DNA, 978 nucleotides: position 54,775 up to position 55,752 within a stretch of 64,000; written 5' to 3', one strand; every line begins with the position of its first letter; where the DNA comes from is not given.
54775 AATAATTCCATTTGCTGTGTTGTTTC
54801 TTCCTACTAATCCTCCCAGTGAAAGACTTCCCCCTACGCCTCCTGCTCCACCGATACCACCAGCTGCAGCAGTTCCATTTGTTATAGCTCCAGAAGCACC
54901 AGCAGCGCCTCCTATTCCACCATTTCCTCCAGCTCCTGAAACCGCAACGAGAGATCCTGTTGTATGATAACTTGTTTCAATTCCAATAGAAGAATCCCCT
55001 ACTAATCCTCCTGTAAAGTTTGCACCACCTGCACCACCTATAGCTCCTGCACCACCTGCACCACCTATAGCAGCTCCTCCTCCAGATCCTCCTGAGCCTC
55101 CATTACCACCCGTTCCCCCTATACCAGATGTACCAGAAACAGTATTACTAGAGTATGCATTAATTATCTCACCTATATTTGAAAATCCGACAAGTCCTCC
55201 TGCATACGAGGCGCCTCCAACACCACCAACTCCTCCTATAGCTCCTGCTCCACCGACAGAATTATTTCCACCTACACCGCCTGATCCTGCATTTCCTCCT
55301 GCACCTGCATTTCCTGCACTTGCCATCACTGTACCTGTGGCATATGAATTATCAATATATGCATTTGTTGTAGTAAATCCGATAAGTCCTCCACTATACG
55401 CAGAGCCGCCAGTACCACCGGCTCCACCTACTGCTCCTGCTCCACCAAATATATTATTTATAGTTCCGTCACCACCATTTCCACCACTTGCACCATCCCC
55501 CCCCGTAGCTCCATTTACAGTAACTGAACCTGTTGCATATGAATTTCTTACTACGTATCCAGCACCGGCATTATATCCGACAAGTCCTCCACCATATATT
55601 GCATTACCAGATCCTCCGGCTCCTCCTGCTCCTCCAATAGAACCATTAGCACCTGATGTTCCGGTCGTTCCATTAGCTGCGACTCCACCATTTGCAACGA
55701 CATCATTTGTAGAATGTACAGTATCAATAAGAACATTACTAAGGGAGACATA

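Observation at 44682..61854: Candidate cohesin-dockerin surface-anchoring system: a giant 5,016-aa dockerin-tipped fibre plus two co-directional membrane-anchored cohesin-like proteins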

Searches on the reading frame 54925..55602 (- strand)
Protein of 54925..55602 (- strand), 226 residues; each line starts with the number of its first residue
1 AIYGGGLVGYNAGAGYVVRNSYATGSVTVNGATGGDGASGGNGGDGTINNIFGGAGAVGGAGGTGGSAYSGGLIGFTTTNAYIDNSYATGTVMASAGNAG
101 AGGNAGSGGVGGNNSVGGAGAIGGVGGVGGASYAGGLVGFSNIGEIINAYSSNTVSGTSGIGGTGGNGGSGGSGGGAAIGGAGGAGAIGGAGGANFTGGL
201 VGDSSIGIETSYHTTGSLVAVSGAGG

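Call 29: search_protein_families(library=pfam, proteins=[window:54925-55602:-], max_evalue=10)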
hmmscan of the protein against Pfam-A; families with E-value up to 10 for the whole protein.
seq(226 aa): 1 family
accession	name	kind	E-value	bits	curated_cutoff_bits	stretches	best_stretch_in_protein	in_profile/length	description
PF07581.17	Glug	-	1.2e-06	29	20.5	3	130-156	1-28/28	The GLUG motif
